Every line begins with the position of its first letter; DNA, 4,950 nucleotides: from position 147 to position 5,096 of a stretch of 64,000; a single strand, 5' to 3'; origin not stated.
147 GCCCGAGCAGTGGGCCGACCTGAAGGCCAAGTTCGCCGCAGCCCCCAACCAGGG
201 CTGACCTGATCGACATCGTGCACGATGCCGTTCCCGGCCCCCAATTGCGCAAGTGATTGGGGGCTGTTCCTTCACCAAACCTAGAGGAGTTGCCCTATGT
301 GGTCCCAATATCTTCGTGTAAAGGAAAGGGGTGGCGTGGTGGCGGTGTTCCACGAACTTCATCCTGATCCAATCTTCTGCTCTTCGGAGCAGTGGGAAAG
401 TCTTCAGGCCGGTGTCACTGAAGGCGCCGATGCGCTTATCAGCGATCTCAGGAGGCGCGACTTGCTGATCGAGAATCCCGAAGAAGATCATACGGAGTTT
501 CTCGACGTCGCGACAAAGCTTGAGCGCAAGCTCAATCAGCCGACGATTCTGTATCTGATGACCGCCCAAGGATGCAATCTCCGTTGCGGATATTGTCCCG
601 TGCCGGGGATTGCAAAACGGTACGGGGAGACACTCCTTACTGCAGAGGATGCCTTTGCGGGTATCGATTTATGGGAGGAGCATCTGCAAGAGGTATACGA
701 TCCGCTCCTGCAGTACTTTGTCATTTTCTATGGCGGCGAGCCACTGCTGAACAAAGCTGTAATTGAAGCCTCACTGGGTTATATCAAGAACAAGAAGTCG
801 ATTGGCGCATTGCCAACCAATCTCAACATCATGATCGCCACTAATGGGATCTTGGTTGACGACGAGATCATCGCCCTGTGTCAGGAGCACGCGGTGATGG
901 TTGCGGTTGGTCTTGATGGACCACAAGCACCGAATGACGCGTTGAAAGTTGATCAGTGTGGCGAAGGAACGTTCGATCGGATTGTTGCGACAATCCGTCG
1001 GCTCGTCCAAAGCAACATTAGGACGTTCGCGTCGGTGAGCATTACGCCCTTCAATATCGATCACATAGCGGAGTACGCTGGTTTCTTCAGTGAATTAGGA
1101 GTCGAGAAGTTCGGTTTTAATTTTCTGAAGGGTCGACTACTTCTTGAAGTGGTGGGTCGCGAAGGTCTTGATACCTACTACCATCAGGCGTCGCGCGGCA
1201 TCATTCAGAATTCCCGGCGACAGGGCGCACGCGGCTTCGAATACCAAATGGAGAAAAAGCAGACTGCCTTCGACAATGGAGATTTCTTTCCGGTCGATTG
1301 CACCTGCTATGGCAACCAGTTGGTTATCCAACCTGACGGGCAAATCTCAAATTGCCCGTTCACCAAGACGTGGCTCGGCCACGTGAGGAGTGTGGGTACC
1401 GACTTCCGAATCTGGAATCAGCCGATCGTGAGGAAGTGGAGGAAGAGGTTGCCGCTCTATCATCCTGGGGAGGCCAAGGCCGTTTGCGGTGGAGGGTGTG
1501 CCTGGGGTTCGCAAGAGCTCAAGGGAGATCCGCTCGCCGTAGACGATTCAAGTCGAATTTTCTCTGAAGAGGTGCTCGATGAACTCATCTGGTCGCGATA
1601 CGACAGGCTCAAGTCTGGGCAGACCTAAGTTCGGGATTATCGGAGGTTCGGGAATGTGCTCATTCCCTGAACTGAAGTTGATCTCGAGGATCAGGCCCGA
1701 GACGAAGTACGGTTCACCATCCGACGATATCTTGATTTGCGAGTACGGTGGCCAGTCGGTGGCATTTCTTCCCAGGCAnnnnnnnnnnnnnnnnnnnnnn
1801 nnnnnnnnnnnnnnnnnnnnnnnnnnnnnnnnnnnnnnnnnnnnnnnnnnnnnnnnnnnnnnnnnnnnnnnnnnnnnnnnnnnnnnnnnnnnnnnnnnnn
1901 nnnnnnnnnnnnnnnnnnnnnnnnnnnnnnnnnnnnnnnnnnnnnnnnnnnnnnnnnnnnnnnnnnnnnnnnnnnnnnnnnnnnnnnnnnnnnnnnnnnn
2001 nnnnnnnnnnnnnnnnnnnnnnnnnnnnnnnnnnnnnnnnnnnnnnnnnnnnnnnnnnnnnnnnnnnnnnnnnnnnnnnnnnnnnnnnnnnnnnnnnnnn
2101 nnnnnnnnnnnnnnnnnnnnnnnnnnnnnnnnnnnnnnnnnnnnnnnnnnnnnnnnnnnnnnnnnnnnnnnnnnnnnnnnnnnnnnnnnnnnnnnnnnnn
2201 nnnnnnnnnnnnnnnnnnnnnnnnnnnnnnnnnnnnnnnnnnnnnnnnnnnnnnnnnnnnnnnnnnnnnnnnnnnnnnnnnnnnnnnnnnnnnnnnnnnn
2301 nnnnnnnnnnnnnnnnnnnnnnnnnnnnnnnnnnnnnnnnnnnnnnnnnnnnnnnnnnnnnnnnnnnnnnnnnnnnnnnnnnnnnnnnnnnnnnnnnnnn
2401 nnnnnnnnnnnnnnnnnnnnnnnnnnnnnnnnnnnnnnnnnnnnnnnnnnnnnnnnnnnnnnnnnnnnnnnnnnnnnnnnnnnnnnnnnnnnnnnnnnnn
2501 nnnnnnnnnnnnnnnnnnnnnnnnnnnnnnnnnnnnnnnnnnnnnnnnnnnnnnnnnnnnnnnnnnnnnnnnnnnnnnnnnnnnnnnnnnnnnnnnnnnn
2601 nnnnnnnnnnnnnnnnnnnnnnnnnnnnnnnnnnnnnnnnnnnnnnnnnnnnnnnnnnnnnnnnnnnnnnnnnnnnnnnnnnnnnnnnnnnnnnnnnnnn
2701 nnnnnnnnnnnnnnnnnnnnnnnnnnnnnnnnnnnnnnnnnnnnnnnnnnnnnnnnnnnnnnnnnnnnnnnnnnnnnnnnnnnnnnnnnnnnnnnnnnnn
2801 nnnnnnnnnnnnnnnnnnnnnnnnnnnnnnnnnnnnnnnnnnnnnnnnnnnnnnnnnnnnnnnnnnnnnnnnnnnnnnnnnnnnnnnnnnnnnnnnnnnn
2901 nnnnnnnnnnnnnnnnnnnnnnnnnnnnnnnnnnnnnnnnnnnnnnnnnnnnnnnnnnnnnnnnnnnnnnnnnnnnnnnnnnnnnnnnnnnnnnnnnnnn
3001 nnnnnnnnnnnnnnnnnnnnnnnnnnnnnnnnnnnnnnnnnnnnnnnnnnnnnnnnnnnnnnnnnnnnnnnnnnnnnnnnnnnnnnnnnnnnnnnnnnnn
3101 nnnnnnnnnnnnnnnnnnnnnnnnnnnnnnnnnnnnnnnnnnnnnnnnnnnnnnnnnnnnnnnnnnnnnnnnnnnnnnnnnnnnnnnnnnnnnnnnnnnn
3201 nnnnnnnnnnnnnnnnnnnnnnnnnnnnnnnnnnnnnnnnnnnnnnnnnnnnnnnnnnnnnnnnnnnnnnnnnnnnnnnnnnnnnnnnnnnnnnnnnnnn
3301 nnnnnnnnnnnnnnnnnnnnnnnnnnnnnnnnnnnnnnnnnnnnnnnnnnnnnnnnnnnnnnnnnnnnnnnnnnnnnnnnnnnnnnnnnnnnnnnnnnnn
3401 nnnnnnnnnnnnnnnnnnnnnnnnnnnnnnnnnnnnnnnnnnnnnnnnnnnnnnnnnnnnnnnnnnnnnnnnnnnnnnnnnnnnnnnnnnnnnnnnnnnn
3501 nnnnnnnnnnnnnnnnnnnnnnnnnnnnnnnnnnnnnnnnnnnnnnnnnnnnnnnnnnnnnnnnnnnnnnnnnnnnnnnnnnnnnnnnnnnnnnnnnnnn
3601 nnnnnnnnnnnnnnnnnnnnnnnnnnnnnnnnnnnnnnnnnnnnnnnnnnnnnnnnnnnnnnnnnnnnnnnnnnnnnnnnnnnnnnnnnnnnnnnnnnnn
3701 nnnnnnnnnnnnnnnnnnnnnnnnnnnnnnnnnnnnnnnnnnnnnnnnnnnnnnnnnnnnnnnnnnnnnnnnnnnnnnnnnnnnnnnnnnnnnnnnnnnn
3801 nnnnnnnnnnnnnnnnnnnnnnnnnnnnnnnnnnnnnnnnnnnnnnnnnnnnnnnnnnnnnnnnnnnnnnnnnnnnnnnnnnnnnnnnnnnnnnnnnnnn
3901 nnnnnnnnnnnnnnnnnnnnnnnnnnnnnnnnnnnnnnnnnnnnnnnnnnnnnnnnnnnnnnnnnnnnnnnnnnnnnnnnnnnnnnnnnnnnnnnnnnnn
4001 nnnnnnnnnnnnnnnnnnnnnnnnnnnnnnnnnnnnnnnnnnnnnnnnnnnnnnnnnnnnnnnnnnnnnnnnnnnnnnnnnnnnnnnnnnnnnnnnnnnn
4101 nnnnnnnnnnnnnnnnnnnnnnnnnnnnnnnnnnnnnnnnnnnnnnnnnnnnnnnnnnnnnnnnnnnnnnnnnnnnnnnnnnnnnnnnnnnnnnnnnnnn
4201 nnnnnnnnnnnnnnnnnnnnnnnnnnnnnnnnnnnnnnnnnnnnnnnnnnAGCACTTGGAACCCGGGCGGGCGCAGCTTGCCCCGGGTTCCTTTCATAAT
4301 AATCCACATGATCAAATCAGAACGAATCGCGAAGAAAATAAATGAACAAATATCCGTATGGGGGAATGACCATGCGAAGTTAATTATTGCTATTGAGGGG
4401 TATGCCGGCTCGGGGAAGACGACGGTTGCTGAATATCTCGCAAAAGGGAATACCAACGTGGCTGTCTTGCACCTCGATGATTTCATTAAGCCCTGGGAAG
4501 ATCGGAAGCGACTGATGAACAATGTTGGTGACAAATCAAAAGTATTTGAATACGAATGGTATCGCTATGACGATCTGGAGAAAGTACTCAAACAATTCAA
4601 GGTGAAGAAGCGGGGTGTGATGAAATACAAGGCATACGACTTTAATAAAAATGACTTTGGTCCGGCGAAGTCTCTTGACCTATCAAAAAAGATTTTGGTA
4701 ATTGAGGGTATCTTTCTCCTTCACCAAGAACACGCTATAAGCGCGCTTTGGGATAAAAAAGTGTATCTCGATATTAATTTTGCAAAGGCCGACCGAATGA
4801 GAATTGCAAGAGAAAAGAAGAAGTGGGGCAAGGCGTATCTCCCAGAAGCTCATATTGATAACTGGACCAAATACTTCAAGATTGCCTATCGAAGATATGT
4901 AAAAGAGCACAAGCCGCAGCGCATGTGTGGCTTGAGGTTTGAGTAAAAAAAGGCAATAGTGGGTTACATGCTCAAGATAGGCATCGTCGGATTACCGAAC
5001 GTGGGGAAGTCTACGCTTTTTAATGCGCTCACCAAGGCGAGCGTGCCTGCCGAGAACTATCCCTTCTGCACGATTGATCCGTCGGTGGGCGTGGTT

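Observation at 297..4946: Lower-GC four-gene block: rSAM/SPASM, 5'-deoxyadenosine/MTA phosphorylase, ABC-F ATPase and uridine-kinase-like gene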

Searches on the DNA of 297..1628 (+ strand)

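Call 94: search_rna_families(source=L001, start=5300, end=6100, threshold=evalue, max_evalue=1)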
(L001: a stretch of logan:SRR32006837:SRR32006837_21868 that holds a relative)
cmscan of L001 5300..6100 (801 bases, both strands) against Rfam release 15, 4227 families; matches with E-value up to 1: 2.
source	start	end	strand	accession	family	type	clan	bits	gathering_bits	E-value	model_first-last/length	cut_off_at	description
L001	5467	5536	-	RF01734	Fluoride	Cis-reg; riboswitch;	-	22.6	34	0.00082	1-64/64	no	Fluoride riboswitch aptamer (crcB RNA motif)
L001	5610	5645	+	RF04249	mir-310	Gene; miRNA;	CL00137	18.2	48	0.76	16-59/74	no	mir-310 microRNA precursor family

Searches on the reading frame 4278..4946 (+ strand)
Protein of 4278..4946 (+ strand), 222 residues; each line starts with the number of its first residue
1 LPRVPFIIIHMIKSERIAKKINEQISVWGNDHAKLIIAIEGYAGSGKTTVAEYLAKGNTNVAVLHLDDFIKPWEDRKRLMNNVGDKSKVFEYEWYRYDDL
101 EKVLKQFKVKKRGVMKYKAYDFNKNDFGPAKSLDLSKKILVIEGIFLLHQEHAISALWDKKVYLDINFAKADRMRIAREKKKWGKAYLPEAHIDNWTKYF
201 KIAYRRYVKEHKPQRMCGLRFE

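Call 3: search_protein_families(library=pfam, proteins=[window:4278-4946:+], max_evalue=0.01)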
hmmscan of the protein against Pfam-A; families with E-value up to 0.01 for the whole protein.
window:4278-4946:+ (222 aa): 4 families
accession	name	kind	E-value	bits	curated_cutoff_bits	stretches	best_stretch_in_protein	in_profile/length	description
PF00485.24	PRK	-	4.1e-17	63.1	22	1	36-211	1-179/196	Phosphoribulokinase / Uridine kinase family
PF13238.12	AAA_18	-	2e-06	28.7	29.4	1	37-150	1-85/128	AAA domain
PF01712.25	dNK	-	0.00098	19.4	27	1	37-82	1-44/203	Deoxynucleoside kinase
PF13671.12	AAA_33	-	0.0013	19.5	27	1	37-74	2-38/143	AAA domain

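Call 4: search_protein_families(library=ncbifam, proteins=[window:4278-4946:+], max_evalue=0.01)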
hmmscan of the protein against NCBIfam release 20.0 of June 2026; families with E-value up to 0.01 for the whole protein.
window:4278-4946:+ (222 aa): 16 families
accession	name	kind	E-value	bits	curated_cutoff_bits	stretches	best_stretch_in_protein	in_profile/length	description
TIGR00235.1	udk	equivalog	3.8e-14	52.8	220.3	1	32-212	4-178/207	uridine kinase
NF005807.0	PRK07667.1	equivalog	3.5e-13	49.5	221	1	31-216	14-187/193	kinase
NF004018.0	PRK05480.1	equivalog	3.8e-13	49.4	180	1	32-212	4-178/210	uridine kinase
NF005115.0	PRK06547.1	equivalog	2.5e-11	43.3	173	1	30-202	11-155/172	hypothetical protein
NF006746.0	PRK09270.1-5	subfamily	1.4e-08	33.9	250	1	19-211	6-197/210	nucleoside/nucleotide kinase family protein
NF005655.0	PRK07429.1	subfamily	7.7e-08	31.8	236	1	33-185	7-152/326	phosphoribulokinase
NF006744.0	PRK09270.1-3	equivalog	1e-07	31.6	281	1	14-178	6-171/213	nucleoside/nucleotide kinase family protein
NF005576.0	PRK07261.1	equivalog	1.1e-05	25.2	224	1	37-79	3-46/171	DNA topology modulation protein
NF006743.0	PRK09270.1-2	equivalog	2.5e-05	23.4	227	1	17-185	11-181/217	nucleoside/nucleotide kinase family protein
NF006085.0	PRK08233.1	equivalog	2.9e-05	24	198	1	35-112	6-79/184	hypothetical protein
NF006745.0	PRK09270.1-4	equivalog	3.4e-05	22.8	228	1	31-182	39-199/246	nucleoside/nucleotide kinase family protein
NF005255.0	PRK06762.2-2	equivalog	0.0016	18.4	140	0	36-71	5-40/163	hypothetical protein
TIGR00041.1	DTMP_kinase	equivalog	0.002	17.8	83.25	1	34-57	4-27/196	dTMP kinase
NF005994.0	PRK08118.1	equivalog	0.0029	17.7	215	1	37-77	4-45/172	DNA topology modulation protein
TIGR00152.1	TIGR00152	equivalog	0.0037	17.1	65.55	1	36-71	1-35/188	dephospho-CoA kinase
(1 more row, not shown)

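Call 90: search_protein_families(library=padloc, proteins=[window:4308-4946:+], max_evalue=0.001)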
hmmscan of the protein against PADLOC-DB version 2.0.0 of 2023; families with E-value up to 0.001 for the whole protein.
window:4308-4946:+ (212 aa): 1 family
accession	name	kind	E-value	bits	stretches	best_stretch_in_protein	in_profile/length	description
PDLC02911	VakA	-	0.00015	20.4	1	27-53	5-31/163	-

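Call 91: search_solved_structures(query=window:4308-4943:+, max_evalue=0.001)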
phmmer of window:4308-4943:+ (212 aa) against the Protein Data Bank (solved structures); distinct sequences matched with E-value up to 0.001: 7.
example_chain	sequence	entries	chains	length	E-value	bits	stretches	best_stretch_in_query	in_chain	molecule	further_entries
2p0e_A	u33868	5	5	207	1.7e-07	34.6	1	25-191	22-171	Nicotinamide riboside kinase 1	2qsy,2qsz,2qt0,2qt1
2qg6_A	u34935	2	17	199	2.1e-07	34.3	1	25-191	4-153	Nicotinamide riboside kinase 1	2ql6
1rz3_A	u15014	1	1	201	1.5e-06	31.5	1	23-157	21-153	hypothetical protein RBSTP0775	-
3w8r_A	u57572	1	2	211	1.4e-05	28.3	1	25-174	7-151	Uridine kinase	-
3asy_A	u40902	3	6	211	3.6e-05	27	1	25-174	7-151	Uridine kinase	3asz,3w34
9y3v_K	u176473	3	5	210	8e-05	25.9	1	25-200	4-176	Uridine kinase P10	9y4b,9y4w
6gve_J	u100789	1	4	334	0.00045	23.4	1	25-177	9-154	Phosphoribulokinase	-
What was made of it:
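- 4308..4946 (+): P-loop nucleoside-kinase-like protein (PRK/uridine-kinase family, 212 aa). It is the fifth and looser member of the module, and its role is unknown. The nearest PDB entries are Nrk1 (1.7e-7) and uridine kinase (call 91).
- On Uridine kinase (udk) / PRK family: The nearest solved relatives are Nrk1 and uridine kinase, at only E 1e-7 to 1e-5 (call 91).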
